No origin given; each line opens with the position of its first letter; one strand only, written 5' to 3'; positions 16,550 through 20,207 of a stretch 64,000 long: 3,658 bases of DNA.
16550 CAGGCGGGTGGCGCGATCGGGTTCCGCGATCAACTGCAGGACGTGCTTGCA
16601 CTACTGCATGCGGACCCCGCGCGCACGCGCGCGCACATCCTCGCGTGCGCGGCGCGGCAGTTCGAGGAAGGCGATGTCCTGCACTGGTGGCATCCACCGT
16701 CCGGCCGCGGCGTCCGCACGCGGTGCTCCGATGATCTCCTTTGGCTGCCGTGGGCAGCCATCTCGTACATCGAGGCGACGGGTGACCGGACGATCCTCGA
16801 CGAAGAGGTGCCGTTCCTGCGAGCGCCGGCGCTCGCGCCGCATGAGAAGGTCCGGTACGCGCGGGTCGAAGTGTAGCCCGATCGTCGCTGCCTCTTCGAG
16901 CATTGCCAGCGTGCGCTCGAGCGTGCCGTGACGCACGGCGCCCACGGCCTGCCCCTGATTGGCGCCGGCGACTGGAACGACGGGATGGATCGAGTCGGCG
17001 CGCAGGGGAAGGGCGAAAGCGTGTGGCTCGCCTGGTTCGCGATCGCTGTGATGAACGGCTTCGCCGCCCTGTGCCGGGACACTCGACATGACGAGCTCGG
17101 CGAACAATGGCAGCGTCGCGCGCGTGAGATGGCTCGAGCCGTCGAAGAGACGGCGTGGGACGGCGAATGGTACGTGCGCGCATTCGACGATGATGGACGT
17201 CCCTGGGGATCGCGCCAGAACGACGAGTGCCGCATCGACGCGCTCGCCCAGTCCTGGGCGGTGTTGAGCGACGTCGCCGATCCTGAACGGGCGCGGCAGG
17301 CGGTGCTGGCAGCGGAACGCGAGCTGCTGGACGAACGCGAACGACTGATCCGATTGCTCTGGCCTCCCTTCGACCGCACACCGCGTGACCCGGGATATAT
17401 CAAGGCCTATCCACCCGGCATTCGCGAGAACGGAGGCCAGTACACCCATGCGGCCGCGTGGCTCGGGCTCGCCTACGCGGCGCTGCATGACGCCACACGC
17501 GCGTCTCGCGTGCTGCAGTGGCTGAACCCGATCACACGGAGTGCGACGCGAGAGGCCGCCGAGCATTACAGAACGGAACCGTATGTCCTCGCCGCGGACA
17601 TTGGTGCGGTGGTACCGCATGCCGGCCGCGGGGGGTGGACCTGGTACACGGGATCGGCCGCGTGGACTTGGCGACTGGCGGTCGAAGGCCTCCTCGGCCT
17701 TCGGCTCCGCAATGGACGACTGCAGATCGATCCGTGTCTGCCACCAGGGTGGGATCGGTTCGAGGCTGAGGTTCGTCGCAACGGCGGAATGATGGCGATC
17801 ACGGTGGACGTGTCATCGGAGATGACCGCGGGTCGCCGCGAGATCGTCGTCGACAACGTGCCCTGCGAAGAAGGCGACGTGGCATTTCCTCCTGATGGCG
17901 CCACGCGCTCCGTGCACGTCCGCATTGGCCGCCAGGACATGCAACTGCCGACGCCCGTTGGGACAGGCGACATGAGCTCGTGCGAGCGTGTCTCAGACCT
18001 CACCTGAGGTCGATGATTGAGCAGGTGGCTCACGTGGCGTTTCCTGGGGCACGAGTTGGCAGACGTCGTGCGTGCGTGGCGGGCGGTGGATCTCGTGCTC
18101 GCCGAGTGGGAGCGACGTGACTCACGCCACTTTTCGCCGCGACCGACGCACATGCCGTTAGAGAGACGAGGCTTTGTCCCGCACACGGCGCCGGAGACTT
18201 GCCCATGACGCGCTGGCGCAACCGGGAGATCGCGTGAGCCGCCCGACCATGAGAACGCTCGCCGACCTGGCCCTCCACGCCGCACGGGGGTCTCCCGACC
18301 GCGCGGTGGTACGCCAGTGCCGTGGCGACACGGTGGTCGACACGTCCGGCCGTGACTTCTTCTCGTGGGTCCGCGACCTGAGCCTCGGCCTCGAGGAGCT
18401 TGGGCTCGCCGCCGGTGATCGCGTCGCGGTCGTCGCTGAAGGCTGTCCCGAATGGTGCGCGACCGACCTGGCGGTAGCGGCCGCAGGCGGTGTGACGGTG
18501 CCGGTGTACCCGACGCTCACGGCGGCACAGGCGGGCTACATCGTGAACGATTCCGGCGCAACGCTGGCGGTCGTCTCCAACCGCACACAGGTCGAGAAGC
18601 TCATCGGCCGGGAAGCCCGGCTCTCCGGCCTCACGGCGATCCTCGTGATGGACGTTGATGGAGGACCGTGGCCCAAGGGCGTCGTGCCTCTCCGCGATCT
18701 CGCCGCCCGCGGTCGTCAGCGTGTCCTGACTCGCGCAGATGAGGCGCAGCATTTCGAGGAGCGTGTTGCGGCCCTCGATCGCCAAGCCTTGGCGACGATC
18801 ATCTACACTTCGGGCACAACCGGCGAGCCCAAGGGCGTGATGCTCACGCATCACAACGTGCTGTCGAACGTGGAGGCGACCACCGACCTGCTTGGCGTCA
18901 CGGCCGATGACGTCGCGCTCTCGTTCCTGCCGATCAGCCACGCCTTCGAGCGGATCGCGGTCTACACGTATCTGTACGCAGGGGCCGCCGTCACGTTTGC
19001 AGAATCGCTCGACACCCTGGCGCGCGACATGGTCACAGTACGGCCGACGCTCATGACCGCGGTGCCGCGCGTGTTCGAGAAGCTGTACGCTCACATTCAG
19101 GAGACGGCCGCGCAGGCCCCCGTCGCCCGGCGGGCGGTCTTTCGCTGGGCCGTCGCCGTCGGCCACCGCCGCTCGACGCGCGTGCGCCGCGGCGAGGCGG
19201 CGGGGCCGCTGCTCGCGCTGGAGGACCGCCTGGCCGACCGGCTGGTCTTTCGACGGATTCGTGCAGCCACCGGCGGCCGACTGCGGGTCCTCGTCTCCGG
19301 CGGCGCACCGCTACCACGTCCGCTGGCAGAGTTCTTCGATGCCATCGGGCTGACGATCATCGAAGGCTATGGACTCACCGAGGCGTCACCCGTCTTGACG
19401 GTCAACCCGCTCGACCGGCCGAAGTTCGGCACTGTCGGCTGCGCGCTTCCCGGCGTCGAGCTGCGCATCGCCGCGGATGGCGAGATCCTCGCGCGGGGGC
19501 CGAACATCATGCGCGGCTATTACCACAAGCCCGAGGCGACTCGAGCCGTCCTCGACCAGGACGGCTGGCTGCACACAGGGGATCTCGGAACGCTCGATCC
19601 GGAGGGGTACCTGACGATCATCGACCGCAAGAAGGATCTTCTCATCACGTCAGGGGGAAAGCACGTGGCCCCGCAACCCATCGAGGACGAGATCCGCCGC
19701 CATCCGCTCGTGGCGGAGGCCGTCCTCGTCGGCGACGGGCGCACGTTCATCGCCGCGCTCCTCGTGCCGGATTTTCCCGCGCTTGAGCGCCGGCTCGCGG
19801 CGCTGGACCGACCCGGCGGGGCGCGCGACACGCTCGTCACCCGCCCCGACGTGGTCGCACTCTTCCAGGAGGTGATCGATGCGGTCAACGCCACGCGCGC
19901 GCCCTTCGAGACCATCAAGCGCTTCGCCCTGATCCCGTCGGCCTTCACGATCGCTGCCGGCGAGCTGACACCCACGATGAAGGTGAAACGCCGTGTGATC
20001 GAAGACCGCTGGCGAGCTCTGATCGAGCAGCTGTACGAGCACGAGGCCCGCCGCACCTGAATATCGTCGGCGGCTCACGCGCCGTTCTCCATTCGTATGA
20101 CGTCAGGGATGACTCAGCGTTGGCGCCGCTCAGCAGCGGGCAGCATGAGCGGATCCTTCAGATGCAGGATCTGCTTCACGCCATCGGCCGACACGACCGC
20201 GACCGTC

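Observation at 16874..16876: Single in-frame TAG splits an otherwise continuous ~2,810-codon cyclic beta-1,2-glucan synthase gene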

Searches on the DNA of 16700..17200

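Call 39: search_rna_families(source=window, start=16700, end=17200, threshold=evalue, max_evalue=1)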
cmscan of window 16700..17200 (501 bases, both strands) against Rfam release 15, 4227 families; matches with E-value up to 1: 0.
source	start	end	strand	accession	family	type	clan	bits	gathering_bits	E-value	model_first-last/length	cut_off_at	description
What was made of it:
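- On Programmed stop-codon read-through / recoding: No Rfam match at E<=1 in 16700-17200 (call 39).
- There is no Rfam match at E<=1 in 16700-17200 (call 39).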

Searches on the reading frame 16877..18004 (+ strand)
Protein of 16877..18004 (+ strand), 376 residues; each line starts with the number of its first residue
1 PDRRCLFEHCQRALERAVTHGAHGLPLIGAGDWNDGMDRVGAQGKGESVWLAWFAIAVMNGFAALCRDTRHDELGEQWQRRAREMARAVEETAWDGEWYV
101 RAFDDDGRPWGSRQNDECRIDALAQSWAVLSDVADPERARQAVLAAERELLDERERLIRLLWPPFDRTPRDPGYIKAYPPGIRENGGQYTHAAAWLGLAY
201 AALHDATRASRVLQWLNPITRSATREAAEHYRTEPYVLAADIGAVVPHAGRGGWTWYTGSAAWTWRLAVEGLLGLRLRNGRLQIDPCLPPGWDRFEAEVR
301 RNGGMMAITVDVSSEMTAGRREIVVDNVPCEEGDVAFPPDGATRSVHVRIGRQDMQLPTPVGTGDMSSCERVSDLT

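Call 12: search_protein_families(library=pfam, proteins=[window:16877-18004:+])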
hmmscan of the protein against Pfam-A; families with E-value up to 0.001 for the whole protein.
window:16877-18004:+ (376 aa): 2 families
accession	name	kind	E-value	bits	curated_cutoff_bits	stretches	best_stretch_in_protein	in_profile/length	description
PF17167.11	Glyco_hydro_94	-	1e-73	248.9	27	1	5-274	158-420/420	Glycosyl hydrolase 94 superfamily, catalytic domain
PF03633.20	Glyco_hydro_65C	-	1.8e-05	24.8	22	1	275-311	1-37/62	Glycosyl hydrolase family 65, C-terminal domain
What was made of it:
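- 16424..17698 (+): GH94 catalytic (alpha/alpha)6-barrel domain, PF17167, interrupted by the TAG between profile positions 151 and 158. Call 12.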

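Call 16: find_encoding_contigs(protein=window:16928-18004:+, flank=5000, max_places=6)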
Protein window:16928-18004:+ (359 aa): no gene with exactly this product is on record in the collection.

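Call 21: find_encoding_contigs(protein=window:16985-18004:+, flank=10000, max_places=6)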
Protein window:16985-18004:+ (340 aa): no gene with exactly this product is on record in the collection.

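Call 46: find_encoding_contigs(protein=window:17021-18004:+, flank=5000, max_places=6)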
Protein window:17021-18004:+ (328 aa): no gene with exactly this product is on record in the collection.
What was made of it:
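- None of three plausible downstream gene products of a TAG haplotype is on record in any indexed assembly (calls 16, 21, 46).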

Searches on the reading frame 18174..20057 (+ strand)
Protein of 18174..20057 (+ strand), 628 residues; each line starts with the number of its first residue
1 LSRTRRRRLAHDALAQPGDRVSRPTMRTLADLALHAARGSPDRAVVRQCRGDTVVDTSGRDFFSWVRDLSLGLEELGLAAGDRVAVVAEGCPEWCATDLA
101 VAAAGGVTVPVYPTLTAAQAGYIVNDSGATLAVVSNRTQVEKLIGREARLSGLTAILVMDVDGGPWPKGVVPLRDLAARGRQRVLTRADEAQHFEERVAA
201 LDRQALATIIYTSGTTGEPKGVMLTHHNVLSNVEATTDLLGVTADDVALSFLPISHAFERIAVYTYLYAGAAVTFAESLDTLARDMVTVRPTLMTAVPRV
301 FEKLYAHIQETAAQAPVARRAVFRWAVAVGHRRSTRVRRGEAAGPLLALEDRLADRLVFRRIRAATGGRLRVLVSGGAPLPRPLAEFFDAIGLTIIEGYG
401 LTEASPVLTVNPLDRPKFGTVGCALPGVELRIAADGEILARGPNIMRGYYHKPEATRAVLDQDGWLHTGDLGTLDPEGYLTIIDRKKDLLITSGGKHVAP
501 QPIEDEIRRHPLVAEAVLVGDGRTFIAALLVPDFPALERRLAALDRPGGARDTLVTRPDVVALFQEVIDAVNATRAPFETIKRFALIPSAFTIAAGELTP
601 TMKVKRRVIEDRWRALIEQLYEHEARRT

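Call 15: search_protein_families(library=pfam, proteins=[window:18174-20057:+])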
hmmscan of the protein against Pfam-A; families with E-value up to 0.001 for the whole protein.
window:18174-20057:+ (628 aa): 2 families
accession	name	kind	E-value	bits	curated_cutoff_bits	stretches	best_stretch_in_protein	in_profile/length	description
PF00501.34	AMP-binding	-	7.1e-81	272.4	29.9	1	36-450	4-384/384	AMP-binding enzyme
PF23562.2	AMP-binding_C_3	-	2.3e-13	51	20.8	1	488-624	2-123/124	AMP-binding enzyme C-terminal domain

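Call 20: find_encoding_contigs(protein=window:18249-20057:+, flank=10000, max_places=6)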
Protein window:18249-20057:+ (603 aa): 1 contig read that carries it; 1 place shown.
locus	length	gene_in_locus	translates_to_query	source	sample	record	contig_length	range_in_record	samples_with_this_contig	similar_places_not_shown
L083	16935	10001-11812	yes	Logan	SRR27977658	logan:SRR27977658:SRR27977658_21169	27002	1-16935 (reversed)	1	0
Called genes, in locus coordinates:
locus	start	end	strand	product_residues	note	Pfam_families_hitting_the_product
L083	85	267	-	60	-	-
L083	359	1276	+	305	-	PF00582:Usp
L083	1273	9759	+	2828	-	PF13632:Glyco_trans_2_3 (weak), PF10091:Glycoamylase, PF06165:GH94_b-supersand, PF17167:Glyco_hydro_94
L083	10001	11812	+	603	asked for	PF00501:AMP-binding, PF23562:AMP-binding_C_3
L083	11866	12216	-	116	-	PF17269:DUF5335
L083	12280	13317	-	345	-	PF01137:RTC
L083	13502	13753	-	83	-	PF08889:WbqC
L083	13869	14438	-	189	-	-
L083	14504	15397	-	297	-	PF00582:Usp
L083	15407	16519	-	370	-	PF09587:PGA_cap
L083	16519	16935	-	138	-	?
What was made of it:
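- The Logan contig runs unbroken through the site with the intact allele (call 20).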

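Call 33: search_solved_structures(query=L083:7300-9756:+, max_evalue=1e-20, show_alignments=1)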
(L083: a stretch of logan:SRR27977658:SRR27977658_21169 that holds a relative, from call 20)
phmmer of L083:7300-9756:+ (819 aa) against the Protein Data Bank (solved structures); distinct sequences matched with E-value up to 1e-20: 15.
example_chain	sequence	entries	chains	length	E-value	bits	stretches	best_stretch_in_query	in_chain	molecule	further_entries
8rf9_A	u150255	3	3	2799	2.2e-203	681.2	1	1-753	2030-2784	Cyclic beta 1-2 glucan synthetase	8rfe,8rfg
8rf0_A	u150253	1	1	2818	2.2e-203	681.2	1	1-753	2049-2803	Cyclic beta-(1,2)-glucan synthase NdvB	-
3qde_A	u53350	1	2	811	5.5e-90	306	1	2-793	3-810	Cellobiose phosphorylase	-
8ho7_A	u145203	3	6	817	6.9e-90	305.7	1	2-791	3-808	Cellobiose phosphorylase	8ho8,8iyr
8ho9_A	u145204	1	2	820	9.8e-89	301.9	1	2-795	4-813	Cellobiose phosphorylase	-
8hob_A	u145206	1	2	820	2.5e-88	300.6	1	2-795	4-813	Cellobiose phosphorylase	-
1v7v_A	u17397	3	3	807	6.7e-82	279.3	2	2-383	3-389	chitobiose phosphorylase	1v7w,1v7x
3s4c_A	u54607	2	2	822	1.3e-81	278.3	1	2-791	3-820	Lactose Phosphorylase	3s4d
3rrs_A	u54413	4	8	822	6.2e-81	276.1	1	2-791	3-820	Cellobiose phosphorylase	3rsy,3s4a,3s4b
2cqs_A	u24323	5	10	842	2.7e-76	260.7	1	2-791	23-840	Cellobiose Phosphorylase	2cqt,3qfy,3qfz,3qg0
3afj_A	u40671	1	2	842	4.6e-76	259.9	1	2-791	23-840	Cellobiose Phosphorylase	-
3act_A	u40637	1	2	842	2.4e-75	257.6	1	2-791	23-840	Cellobiose Phosphorylase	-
3acs_A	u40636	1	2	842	3e-75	257.2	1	2-791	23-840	Cellobiose Phosphorylase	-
8bou_A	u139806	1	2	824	8.2e-63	216.1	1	2-770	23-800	N,N'-diacetylchitobiose phosphorylase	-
4zle_A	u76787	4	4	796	1.4e-52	182.3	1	70-759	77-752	Putative b-glycan phosphorylase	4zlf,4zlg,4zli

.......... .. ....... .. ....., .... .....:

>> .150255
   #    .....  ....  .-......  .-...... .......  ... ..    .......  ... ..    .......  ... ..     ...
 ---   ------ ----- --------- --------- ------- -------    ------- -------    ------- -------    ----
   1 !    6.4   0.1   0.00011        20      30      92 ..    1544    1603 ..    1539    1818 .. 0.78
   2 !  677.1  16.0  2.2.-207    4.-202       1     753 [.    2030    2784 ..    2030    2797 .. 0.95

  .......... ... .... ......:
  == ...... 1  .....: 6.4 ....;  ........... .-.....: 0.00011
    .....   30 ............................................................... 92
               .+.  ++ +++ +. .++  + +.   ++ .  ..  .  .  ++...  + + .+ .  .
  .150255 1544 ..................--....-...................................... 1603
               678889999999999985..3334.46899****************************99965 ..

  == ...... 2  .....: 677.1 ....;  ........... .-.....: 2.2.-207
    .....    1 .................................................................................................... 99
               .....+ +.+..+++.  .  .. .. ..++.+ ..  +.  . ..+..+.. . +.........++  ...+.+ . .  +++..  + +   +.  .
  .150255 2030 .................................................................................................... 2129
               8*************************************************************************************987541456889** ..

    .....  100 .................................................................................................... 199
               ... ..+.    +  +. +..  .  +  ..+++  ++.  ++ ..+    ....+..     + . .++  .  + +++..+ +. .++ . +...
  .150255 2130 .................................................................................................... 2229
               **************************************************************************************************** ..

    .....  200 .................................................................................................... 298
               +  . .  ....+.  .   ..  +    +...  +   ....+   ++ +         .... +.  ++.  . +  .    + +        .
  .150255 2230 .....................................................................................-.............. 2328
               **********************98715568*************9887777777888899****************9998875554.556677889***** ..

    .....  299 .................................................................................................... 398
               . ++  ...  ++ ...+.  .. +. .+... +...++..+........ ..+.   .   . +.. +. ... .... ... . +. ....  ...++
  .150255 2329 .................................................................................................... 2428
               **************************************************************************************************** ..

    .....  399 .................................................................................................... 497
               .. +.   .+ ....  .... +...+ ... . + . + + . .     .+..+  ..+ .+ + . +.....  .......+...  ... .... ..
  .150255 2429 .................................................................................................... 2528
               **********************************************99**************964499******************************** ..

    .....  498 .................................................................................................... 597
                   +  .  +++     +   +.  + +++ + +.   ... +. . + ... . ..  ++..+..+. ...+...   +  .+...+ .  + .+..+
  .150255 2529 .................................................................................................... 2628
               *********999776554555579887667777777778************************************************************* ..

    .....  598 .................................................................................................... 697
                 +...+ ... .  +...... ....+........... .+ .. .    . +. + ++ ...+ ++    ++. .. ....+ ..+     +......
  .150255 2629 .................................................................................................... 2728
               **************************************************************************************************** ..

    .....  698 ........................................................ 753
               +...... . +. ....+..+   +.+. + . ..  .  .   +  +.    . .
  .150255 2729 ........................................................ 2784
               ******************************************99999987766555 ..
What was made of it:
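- On Cyclic beta-1,2-glucan synthase (Cgs/NdvB/ChvB): GDWND aligns with that of A. tumefaciens Cgs (call 33).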
